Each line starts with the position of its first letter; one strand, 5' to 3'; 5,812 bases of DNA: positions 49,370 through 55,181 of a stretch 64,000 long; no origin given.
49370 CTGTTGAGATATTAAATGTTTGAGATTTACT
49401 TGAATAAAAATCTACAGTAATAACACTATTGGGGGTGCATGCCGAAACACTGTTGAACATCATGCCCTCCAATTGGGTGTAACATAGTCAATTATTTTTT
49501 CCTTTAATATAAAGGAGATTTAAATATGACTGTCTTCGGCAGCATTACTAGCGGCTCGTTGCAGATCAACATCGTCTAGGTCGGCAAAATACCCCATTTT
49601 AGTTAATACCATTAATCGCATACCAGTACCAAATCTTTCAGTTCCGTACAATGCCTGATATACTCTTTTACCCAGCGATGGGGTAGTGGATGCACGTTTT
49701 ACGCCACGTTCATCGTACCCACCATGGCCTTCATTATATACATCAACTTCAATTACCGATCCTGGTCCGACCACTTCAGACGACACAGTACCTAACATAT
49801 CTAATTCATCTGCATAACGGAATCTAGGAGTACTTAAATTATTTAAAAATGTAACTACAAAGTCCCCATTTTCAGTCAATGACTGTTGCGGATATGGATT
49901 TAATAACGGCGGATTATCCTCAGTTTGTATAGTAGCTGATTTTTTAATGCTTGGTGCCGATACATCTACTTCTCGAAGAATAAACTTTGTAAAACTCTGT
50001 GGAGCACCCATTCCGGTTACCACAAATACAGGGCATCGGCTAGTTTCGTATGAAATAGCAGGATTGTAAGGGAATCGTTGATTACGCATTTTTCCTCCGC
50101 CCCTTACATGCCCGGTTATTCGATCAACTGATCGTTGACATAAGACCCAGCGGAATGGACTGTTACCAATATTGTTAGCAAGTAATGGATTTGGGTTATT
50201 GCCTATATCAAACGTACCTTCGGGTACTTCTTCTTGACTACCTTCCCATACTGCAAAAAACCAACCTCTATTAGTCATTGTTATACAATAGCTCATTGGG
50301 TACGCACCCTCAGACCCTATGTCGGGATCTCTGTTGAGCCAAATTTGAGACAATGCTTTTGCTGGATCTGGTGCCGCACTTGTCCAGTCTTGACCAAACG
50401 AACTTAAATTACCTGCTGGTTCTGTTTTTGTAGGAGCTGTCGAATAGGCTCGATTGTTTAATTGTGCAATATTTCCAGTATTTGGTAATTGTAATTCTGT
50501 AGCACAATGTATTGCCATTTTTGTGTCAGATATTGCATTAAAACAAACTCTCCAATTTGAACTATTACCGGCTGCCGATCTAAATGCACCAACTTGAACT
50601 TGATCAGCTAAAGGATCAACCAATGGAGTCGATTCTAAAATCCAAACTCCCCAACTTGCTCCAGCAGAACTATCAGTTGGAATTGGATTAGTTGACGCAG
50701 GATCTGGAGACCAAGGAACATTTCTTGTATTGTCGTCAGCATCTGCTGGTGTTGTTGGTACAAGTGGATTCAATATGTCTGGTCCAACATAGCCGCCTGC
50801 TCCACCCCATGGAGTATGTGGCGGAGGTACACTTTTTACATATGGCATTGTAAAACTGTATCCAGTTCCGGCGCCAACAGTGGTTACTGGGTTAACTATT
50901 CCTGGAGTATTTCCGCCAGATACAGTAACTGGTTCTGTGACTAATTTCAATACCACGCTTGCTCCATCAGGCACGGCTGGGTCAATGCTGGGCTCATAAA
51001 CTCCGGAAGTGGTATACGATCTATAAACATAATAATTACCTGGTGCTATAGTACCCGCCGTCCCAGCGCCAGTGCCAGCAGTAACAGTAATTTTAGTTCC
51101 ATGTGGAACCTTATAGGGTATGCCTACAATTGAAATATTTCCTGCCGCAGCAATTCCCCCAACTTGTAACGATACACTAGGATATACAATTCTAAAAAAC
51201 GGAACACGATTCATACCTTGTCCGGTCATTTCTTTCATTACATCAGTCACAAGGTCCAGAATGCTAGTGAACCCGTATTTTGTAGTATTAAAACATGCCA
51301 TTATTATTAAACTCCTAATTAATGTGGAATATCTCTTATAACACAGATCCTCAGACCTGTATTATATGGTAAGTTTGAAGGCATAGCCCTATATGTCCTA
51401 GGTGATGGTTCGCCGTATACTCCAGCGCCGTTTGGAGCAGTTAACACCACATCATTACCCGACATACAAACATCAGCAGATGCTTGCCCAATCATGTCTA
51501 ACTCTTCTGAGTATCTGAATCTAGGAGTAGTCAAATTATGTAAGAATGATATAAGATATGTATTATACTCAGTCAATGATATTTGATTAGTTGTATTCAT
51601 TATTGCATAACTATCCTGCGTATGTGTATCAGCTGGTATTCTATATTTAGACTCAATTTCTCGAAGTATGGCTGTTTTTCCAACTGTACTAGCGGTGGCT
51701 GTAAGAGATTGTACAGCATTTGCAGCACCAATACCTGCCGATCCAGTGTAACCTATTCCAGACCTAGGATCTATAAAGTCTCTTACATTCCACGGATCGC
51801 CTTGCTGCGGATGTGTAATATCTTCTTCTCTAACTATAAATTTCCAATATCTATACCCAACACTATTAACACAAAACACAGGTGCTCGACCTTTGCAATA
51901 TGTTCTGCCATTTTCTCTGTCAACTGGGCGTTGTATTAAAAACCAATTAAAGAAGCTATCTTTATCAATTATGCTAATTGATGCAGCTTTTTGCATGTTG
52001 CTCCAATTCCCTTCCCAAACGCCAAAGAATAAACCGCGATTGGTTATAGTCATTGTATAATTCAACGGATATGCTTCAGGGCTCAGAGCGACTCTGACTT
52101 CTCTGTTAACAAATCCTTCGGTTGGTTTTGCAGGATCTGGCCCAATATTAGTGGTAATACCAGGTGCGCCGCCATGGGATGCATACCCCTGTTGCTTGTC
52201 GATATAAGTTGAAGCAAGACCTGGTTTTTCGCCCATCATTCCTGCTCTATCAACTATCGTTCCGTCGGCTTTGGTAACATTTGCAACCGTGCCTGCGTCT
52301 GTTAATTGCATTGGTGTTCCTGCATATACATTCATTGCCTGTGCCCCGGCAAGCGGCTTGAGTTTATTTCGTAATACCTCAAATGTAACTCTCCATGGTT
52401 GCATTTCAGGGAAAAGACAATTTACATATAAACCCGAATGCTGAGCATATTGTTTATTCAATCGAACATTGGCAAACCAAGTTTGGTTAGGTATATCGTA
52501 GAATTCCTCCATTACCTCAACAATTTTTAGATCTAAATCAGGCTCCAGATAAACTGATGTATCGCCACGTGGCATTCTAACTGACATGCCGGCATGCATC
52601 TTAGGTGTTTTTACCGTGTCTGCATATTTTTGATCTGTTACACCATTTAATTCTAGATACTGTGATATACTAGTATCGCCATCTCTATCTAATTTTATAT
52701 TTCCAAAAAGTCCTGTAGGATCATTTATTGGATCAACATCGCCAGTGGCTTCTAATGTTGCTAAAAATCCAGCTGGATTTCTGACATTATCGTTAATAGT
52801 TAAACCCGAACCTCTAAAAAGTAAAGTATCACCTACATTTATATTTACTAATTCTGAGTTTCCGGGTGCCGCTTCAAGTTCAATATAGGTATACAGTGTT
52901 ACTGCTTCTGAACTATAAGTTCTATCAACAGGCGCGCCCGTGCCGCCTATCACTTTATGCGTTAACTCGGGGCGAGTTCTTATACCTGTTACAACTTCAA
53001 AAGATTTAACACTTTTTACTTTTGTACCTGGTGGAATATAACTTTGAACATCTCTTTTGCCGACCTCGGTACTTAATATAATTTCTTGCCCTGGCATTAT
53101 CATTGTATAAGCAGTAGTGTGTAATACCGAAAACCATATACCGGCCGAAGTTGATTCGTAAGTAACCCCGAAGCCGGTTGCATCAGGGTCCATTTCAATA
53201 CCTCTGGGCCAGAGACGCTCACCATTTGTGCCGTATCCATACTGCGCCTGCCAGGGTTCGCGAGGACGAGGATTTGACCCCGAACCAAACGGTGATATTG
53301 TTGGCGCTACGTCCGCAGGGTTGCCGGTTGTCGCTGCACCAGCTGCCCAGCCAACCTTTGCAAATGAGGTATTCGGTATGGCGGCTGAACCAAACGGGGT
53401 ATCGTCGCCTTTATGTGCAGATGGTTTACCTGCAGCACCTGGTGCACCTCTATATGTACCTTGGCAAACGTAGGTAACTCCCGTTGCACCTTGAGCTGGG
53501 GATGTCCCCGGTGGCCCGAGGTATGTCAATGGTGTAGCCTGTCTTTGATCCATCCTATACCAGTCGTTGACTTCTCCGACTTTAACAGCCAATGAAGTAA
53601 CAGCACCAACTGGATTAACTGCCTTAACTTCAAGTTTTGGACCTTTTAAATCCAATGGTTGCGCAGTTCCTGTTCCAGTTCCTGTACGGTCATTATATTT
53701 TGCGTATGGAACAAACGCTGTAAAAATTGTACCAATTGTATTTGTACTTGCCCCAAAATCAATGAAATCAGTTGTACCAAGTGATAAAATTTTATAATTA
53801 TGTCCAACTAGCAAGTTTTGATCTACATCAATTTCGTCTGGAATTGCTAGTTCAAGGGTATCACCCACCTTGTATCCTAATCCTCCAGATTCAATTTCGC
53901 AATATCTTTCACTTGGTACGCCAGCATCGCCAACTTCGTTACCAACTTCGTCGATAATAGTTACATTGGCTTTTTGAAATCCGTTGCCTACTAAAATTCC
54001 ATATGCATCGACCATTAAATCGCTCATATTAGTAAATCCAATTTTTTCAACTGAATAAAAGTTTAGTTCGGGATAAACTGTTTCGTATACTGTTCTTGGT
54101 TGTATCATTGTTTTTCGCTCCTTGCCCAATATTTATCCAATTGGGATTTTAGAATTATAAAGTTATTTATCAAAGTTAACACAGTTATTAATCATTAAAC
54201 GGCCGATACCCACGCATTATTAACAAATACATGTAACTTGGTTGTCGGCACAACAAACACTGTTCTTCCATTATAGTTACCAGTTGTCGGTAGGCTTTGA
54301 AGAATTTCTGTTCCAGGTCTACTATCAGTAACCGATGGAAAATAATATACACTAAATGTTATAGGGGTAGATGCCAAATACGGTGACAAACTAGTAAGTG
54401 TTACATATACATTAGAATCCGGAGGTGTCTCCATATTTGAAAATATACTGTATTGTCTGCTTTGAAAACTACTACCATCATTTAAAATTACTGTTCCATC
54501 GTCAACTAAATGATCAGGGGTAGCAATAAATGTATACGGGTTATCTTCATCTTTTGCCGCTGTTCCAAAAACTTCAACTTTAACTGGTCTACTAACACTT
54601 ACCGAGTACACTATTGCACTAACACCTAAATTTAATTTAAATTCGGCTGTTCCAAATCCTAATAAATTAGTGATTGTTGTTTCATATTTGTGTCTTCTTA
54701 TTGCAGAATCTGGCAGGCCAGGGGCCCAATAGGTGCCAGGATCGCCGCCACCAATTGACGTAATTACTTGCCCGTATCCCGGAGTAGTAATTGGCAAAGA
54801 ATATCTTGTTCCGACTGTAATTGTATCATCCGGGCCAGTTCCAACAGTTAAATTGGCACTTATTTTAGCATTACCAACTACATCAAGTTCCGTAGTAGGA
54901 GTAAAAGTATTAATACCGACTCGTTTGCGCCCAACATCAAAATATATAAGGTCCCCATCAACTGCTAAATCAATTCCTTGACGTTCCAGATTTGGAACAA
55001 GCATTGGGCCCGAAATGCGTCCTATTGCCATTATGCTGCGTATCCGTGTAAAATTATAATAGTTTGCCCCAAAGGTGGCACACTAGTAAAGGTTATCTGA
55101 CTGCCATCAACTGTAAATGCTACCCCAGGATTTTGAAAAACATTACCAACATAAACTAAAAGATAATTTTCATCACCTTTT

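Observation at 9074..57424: Nested in-frame domain insertion as the general growth mode of this phage's virion proteins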

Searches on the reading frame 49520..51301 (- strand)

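Call 4: search_protein_families(library=pfam, proteins=[window:49520-51301:-], max_evalue=0.01)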
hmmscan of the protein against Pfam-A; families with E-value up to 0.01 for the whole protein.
window:49520-51301:- (593 aa): 0 families

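Call 7: search_protein_families(library=phrogs, proteins=[window:49520-51301:-], max_evalue=0.001)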
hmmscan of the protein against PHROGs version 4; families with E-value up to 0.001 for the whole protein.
window:49520-51301:- (593 aa): 1 family
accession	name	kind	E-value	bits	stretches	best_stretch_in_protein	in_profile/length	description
phrog_12249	-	tail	1.7e-35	124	2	383-570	207-367/370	tail sheath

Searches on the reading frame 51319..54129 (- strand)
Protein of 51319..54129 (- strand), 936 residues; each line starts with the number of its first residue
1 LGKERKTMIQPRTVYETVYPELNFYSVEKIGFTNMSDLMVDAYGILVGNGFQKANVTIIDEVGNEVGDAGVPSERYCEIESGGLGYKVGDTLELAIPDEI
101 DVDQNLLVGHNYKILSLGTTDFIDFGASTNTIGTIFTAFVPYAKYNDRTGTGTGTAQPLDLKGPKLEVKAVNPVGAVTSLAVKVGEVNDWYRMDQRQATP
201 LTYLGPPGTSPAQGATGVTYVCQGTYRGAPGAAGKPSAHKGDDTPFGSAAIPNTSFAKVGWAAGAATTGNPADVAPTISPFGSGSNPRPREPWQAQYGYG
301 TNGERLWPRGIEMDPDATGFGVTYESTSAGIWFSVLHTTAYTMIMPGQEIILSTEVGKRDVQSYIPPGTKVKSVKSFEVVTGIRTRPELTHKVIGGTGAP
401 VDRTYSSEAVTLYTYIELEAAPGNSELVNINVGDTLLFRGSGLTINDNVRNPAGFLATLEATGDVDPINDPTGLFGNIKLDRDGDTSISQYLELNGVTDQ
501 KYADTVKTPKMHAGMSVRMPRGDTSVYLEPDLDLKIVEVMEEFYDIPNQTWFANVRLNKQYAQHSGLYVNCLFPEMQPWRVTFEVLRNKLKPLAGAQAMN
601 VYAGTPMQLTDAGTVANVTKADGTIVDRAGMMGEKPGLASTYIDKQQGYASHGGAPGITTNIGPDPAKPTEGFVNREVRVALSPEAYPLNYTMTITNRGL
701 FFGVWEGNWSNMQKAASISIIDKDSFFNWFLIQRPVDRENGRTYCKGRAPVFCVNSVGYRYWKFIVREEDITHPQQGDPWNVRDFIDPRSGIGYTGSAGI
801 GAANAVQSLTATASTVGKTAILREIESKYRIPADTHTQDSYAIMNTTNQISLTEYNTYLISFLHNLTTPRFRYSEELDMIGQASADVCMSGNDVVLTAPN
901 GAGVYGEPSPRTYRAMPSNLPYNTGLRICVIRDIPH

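Call 4: search_protein_families(library=pfam, proteins=[window:51319-54129:-], max_evalue=0.01)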
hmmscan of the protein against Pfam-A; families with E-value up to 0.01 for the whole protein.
window:51319-54129:- (936 aa): 0 families

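Call 7: search_protein_families(library=phrogs, proteins=[window:51319-54129:-], max_evalue=0.001)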
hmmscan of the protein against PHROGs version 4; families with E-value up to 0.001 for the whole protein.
window:51319-54129:- (936 aa): 1 family
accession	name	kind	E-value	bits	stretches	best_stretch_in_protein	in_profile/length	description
phrog_12249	-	tail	2.5e-47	162.8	2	830-933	268-365/370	tail sheath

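Call 9: search_dna_similar(query=window:51319-54129:-, collection=phages, mode=protein, max_rows=40)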
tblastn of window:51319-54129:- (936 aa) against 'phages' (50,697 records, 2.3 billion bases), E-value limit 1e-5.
Records with a match: 65; places in all: 88; records where one place covers at least 80% of the query: 0.
Best place of each record, by identity: <60% 65.
By first word of the organism name: Erwinia 48; Dickeya 8; Pseudomonas 5; Phage 1; Yersinia 1; Alcaligenes 1; Salmonella 1.
By host as written in the record: Erwinia amylovora 43; Dickeya solani MK10 6; Pseudomonas putida var. Manila 2; Pseudomonas aeruginosa PAO1 2; Dickeya solani 2; Erwinia amylovora strain phiEa100 ATCC 29780 2; Erwinia amylovora 1/79 2; Pseudomonas sp. 1; and 5 more.
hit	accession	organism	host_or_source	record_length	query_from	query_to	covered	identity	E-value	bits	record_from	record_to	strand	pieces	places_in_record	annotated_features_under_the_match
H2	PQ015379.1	Pseudomonas phage HRDY3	Pseudomonas sp.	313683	577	932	38%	30.2%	2e-32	142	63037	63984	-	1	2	tail sheath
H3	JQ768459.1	Pseudomonas phage Lu11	Pseudomonas putida var. Manila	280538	577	935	38%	29.3%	9e-33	144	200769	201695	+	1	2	promoter | hypothetical protein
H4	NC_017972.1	Pseudomonas phage Lu11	Pseudomonas putida var. Manila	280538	577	935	38%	29.3%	9e-33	144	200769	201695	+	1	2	promoter | tail sheath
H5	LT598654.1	Phage NCTB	surface water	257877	576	931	38%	26.9%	1e-19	101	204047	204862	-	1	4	hypothetical protein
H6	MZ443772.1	Erwinia phage pEa_SNUABM_23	Erwinia amylovora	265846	577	932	38%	26.2%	4e-15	87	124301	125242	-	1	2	hypothetical protein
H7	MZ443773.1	Erwinia phage pEa_SNUABM_31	Erwinia amylovora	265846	577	932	38%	26.2%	4e-15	87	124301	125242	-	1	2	hypothetical protein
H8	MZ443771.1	Erwinia phage pEa_SNUABM_20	Erwinia amylovora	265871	577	932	38%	26.2%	4e-15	87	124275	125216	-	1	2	hypothetical protein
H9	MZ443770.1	Erwinia phage pEa_SNUABM_3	Erwinia amylovora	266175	577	932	38%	26.2%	4e-15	87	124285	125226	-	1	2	hypothetical protein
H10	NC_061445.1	Erwinia phage pEa_SNUABM_3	Erwinia amylovora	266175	577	932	38%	26.2%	4e-15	87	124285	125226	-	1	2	tail sheath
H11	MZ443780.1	Erwinia phage pEa_SNUABM_40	Erwinia amylovora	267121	577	932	38%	26.2%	4e-15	87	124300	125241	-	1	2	hypothetical protein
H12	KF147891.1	Pseudomonas phage PaBG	Pseudomonas aeruginosa PAO1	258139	560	931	40%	24.8%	6e-19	99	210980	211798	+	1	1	hypothetical protein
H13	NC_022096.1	Pseudomonas phage PaBG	Pseudomonas aeruginosa PAO1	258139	560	931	40%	24.8%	6e-19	99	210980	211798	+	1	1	tail sheath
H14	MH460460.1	Dickeya phage vB_DsoM_JA13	Dickeya solani MK10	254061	577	931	38%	25.6%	4e-18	96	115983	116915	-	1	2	hypothetical protein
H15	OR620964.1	Yersinia phage fHe-Yen9-02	Yersinia enterocolitica serotype O:9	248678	577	931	38%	25.5%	2e-12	78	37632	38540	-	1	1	tail sheath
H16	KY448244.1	Erwinia phage vB_EamM_Yoloswag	Erwinia amylovora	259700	575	933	38%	25.0%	7e-14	82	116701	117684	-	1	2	hypothetical protein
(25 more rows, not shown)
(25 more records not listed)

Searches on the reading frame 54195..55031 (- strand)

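Call 4: search_protein_families(library=pfam, proteins=[window:54195-55031:-], max_evalue=0.01)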
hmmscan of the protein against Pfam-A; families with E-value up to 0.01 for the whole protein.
window:54195-55031:- (278 aa): 0 families

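Call 7: search_protein_families(library=phrogs, proteins=[window:54195-55031:-], max_evalue=0.001)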
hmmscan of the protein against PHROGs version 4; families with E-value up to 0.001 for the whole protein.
window:54195-55031:- (278 aa): 2 families
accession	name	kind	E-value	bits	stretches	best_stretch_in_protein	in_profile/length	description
phrog_23630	-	unknown function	2.4e-12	47.7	1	97-211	122-239/258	-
phrog_5906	-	unknown function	0.00016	22.7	1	21-61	26-66/197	-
